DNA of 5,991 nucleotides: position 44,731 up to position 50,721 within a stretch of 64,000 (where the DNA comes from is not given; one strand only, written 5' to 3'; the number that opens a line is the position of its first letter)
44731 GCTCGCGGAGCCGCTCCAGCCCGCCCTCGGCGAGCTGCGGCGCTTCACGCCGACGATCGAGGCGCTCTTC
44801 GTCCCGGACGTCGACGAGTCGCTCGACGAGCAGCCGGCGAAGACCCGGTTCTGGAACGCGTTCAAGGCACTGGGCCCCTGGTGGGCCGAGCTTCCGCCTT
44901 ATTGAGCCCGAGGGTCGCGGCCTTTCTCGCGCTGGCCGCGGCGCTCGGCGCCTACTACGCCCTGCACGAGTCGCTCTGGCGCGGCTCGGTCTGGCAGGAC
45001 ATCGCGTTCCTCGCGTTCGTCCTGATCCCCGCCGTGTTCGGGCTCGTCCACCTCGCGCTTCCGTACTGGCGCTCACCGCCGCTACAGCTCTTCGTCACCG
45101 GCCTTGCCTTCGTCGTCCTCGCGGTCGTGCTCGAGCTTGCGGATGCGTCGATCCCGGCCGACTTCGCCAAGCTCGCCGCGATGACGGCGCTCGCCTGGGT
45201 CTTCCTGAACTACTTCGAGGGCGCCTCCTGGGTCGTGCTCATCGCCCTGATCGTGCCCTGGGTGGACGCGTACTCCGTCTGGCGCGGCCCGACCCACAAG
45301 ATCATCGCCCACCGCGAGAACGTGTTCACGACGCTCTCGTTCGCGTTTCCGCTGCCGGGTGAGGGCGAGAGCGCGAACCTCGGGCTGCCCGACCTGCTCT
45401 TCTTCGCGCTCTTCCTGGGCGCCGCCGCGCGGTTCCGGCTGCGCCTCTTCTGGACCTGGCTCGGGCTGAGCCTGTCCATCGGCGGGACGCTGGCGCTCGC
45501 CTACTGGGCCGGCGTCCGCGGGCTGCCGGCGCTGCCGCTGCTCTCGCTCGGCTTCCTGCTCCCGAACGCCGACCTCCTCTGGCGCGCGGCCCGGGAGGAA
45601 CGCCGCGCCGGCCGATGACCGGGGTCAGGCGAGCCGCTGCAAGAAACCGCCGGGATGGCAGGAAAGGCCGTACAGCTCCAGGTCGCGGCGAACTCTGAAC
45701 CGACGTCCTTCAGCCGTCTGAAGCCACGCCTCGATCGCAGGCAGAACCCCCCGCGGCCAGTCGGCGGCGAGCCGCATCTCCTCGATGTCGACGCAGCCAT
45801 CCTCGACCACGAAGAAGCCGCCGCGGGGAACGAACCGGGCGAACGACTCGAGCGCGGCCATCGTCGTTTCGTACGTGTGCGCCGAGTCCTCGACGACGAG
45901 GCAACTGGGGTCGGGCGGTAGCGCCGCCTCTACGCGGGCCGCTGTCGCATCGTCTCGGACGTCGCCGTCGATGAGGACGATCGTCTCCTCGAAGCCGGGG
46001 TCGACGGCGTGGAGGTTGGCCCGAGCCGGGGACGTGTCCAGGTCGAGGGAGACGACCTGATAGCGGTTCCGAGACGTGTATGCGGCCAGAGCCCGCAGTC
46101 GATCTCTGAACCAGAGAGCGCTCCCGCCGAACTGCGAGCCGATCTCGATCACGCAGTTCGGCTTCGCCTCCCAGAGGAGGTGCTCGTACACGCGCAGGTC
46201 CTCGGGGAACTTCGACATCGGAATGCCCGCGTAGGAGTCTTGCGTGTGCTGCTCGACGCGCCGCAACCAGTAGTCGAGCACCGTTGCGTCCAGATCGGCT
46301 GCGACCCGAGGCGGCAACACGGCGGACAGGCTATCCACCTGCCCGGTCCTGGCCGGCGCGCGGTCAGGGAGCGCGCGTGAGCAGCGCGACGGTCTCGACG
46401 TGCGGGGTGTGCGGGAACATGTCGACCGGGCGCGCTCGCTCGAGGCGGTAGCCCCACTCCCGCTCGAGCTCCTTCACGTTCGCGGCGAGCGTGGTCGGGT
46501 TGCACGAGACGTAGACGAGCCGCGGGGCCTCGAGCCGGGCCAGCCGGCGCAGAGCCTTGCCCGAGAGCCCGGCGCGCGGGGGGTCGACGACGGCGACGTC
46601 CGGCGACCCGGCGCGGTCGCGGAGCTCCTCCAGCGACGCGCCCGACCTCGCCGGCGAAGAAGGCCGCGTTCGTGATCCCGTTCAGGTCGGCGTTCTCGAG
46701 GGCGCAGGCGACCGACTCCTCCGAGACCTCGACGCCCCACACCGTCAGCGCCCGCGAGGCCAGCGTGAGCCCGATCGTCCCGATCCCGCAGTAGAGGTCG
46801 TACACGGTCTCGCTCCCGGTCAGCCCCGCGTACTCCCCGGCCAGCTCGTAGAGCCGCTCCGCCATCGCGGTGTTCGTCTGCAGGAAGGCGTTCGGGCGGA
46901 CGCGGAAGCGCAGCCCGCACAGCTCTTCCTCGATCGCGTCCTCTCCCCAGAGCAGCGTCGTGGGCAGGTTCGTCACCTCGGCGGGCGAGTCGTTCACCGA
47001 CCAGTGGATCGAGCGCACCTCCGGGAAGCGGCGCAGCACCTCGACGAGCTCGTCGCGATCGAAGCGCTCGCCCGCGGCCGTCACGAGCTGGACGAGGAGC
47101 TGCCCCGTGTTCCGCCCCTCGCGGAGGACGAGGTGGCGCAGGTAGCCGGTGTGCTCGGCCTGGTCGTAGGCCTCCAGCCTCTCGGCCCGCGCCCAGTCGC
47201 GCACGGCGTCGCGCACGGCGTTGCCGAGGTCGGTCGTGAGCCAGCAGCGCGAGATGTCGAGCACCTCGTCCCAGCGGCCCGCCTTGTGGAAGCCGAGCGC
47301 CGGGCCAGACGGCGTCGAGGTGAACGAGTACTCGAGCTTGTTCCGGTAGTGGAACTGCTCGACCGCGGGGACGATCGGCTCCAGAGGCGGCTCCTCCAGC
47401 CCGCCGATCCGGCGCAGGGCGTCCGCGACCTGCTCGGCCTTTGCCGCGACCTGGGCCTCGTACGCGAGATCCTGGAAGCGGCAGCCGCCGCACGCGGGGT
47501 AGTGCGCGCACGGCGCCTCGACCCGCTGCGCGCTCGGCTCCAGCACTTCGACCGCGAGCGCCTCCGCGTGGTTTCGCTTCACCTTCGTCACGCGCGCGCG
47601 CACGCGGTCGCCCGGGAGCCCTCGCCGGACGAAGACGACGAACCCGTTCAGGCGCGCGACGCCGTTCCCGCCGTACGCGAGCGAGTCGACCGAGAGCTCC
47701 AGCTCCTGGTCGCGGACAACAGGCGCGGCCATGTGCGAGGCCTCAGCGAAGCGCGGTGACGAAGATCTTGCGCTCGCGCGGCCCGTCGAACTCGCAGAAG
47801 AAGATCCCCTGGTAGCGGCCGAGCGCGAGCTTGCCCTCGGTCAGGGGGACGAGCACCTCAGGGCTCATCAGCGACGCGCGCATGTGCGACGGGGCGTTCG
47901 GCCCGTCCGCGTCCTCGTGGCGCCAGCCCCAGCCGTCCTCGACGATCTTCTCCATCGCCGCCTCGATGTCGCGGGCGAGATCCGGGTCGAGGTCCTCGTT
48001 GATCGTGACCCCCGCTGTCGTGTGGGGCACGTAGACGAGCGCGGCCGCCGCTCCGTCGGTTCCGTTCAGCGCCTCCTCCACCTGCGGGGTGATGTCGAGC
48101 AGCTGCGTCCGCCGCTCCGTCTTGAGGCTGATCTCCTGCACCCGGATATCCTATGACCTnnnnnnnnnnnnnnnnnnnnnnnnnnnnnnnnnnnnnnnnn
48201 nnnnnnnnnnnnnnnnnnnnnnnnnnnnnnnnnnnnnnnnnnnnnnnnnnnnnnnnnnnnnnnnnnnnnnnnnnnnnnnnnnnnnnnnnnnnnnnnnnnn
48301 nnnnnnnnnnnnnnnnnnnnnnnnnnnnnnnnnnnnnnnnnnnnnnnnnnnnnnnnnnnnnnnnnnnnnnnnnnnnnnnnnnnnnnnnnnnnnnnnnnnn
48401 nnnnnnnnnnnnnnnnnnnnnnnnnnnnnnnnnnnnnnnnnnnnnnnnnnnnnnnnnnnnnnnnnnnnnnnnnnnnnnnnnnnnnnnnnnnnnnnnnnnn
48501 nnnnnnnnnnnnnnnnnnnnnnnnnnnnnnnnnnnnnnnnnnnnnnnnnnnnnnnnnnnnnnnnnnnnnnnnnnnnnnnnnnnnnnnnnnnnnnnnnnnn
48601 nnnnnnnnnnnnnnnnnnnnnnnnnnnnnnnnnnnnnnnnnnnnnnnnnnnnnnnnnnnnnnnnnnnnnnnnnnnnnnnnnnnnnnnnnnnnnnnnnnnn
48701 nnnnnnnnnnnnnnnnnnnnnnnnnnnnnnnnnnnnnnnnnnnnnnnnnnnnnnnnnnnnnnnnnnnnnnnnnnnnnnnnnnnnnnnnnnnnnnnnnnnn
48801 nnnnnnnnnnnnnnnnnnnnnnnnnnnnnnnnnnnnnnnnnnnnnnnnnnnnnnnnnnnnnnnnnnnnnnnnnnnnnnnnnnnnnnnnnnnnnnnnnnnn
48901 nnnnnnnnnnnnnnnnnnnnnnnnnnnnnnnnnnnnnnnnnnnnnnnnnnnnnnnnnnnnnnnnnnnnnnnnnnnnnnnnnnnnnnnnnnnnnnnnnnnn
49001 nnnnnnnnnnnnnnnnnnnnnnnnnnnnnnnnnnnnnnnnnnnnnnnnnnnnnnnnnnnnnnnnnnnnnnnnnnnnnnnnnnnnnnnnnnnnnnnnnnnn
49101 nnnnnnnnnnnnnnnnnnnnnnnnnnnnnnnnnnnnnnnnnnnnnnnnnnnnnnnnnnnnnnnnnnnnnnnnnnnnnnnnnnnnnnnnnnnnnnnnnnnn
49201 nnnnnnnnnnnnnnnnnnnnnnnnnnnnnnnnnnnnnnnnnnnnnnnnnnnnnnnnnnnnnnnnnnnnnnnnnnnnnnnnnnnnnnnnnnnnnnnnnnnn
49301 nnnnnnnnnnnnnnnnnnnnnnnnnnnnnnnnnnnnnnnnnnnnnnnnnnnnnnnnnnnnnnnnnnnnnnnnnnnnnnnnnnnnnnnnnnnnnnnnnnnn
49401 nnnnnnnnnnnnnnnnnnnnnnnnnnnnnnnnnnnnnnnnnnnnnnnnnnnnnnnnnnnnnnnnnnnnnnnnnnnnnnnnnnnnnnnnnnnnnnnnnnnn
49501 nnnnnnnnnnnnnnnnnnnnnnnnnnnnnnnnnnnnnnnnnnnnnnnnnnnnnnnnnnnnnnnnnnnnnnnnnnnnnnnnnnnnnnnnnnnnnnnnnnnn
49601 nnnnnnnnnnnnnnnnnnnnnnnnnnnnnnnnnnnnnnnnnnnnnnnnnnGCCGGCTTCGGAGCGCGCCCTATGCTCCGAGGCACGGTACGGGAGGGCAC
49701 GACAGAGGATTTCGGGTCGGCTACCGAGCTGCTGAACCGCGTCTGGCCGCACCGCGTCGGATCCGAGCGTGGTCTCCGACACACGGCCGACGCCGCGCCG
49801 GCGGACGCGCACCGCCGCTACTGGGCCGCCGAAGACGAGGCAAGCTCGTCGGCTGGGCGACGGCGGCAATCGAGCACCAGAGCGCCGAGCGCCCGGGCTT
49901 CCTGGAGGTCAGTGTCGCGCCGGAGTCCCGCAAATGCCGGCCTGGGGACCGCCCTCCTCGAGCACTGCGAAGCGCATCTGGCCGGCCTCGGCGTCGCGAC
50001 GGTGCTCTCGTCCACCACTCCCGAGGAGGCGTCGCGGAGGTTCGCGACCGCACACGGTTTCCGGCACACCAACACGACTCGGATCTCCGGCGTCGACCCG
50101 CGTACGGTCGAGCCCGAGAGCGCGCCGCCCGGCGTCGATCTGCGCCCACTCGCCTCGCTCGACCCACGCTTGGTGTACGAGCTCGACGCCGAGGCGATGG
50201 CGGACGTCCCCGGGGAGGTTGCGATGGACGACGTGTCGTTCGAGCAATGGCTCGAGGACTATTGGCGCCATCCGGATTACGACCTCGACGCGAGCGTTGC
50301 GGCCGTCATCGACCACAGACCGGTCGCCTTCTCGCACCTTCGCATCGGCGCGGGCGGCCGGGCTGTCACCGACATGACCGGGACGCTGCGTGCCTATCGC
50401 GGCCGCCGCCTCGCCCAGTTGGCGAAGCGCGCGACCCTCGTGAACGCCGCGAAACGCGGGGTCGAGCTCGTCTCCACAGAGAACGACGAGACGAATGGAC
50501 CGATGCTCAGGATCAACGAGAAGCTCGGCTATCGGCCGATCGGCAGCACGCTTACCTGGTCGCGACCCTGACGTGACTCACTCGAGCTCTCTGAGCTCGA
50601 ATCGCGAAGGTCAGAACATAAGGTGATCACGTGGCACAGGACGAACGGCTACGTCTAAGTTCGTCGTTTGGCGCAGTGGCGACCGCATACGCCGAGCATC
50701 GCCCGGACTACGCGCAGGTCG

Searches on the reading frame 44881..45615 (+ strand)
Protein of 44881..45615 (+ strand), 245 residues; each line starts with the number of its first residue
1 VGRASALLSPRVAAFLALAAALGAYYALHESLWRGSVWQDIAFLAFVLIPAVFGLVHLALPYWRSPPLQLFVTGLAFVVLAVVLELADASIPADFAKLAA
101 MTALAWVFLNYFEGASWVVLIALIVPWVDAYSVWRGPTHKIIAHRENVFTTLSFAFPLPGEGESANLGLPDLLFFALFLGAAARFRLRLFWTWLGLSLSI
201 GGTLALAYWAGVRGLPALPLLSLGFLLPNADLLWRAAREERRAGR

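Call 45: search_protein_families(library=pfam, proteins=[window:44881-45615:+], max_evalue=0.1)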
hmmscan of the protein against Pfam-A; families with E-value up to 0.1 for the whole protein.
window:44881-45615:+ (245 aa): 0 families

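Call 66: search_protein_families(library=ncbifam, proteins=[window:44881-45615:+], max_evalue=0.001)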
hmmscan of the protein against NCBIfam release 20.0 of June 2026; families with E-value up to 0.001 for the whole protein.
window:44881-45615:+ (245 aa): 0 families

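Call 73: search_solved_structures(query=A3, max_evalue=10, show_alignments=2)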
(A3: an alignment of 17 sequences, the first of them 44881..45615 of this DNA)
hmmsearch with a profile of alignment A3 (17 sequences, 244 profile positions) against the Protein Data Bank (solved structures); distinct sequences matched with E-value up to 10: 4.
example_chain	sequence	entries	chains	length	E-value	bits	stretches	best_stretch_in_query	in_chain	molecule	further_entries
2kr6_A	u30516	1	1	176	8.6e-05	25.4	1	160-227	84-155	Presenilin-1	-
7y5x_B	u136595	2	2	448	0.00022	24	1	160-234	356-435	Presenilin-2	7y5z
3dbx_A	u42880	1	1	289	0.5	13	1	196-234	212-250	CD1-2 antigen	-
3jvg_A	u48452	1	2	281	0.53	12.9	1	196-234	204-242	T-cell surface glycoprotein CD1A1 antigen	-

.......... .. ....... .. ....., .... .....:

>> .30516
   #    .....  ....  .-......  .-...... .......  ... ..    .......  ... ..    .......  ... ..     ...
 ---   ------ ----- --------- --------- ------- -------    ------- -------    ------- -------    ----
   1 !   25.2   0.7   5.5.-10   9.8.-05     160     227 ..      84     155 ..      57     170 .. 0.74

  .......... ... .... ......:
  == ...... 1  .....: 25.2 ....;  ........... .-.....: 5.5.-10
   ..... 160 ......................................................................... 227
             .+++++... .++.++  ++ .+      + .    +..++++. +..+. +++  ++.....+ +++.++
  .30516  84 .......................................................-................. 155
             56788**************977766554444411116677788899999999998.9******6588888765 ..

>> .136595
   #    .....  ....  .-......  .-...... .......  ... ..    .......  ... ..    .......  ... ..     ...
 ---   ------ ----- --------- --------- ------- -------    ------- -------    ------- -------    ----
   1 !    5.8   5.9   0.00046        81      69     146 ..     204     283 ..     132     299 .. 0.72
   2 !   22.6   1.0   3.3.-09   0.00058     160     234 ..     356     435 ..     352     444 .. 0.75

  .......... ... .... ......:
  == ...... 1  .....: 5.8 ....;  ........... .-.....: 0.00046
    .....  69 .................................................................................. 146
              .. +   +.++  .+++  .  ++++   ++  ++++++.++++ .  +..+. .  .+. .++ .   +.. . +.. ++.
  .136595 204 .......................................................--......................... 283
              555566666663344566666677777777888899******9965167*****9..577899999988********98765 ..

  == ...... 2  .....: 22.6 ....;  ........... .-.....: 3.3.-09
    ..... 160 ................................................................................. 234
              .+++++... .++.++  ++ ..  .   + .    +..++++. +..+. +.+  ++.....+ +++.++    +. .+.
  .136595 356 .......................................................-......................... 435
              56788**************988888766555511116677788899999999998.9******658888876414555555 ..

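Call 74: search_protein_families(library=pfam, alignment_id=A3, max_evalue=1)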
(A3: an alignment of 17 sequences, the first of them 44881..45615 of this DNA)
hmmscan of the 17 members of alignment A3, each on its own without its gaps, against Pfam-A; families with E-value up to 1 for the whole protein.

A. member 1, window:44881-45615:+ (245 aa): 0 families

B. families by the number of members that match (of 17 scanned): 4 families
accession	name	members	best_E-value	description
PF01080.22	Presenilin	4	0.00025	Presenilin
PF14087.12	DUF4267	4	0.0012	Domain of unknown function (DUF4267)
PF00375.23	SDF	1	0.012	Sodium:dicarboxylate symporter family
PF14256.11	YwiC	1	0.12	YwiC-like protein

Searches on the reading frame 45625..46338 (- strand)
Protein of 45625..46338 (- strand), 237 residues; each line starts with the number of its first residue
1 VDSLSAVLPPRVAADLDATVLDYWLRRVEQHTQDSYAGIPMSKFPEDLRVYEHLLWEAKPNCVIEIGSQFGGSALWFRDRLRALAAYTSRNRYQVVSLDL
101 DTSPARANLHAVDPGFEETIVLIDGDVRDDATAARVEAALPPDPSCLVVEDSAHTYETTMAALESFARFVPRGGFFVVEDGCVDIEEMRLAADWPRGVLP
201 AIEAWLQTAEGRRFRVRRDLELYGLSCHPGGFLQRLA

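Call 3: search_protein_families(library=pfam, proteins=[window:45625-46338:-], max_evalue=0.01)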
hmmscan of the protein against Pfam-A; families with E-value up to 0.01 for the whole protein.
window:45625-46338:- (237 aa): 3 families
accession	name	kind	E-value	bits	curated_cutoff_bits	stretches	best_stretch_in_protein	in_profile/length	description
PF04989.18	RMNT_CmcI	-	2.3e-27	96.5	23.2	1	33-235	6-205/206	Rhamnosyl O-methyltransferase/CmcI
PF13578.12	Methyltransf_24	-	1.7e-09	38.9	26.3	1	64-180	1-104/105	Methyltransferase domain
PF05711.17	TylF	-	0.0068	16.1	23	0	155-182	203-230/264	Macrocin-O-methyltransferase (TylF)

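Call 4: search_protein_families(library=ncbifam, proteins=[window:45625-46338:-], max_evalue=0.01)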
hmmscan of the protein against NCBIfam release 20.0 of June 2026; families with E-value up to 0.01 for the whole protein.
window:45625-46338:- (237 aa): 1 family
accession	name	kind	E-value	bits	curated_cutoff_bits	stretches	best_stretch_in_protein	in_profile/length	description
NF045824.1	RhmsylMtase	equivalog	2.1e-16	60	400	1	27-235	28-225/226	rhamnosyl O-methyltransferase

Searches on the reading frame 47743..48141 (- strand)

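Call 67: search_protein_families(library=pfam, proteins=[window:47743-48141:-], max_evalue=0.0001)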
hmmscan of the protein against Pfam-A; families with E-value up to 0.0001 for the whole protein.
window:47743-48141:- (132 aa): 1 family
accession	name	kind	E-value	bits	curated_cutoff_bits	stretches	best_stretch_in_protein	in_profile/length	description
PF01894.22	UPF0047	-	1.2e-35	122.6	27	1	16-129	1-116/117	Uncharacterised protein family UPF0047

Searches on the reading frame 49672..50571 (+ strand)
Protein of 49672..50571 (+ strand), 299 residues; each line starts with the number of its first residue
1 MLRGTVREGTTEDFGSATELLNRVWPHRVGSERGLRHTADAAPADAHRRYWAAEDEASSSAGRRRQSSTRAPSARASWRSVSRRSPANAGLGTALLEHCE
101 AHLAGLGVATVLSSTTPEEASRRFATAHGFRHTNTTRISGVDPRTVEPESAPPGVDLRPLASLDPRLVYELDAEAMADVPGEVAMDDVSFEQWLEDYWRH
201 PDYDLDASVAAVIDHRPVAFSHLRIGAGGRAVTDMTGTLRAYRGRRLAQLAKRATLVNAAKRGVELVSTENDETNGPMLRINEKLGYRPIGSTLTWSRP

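Call 67: search_protein_families(library=pfam, proteins=[window:49672-50571:+], max_evalue=0.0001)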
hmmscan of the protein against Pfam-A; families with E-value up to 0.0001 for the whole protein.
window:49672-50571:+ (299 aa): 1 family
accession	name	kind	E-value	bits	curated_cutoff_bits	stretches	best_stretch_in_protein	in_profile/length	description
PF00583.31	Acetyltransf_1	-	1.2e-08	35.7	20.7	0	88-130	73-116/116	Acetyltransferase (GNAT) family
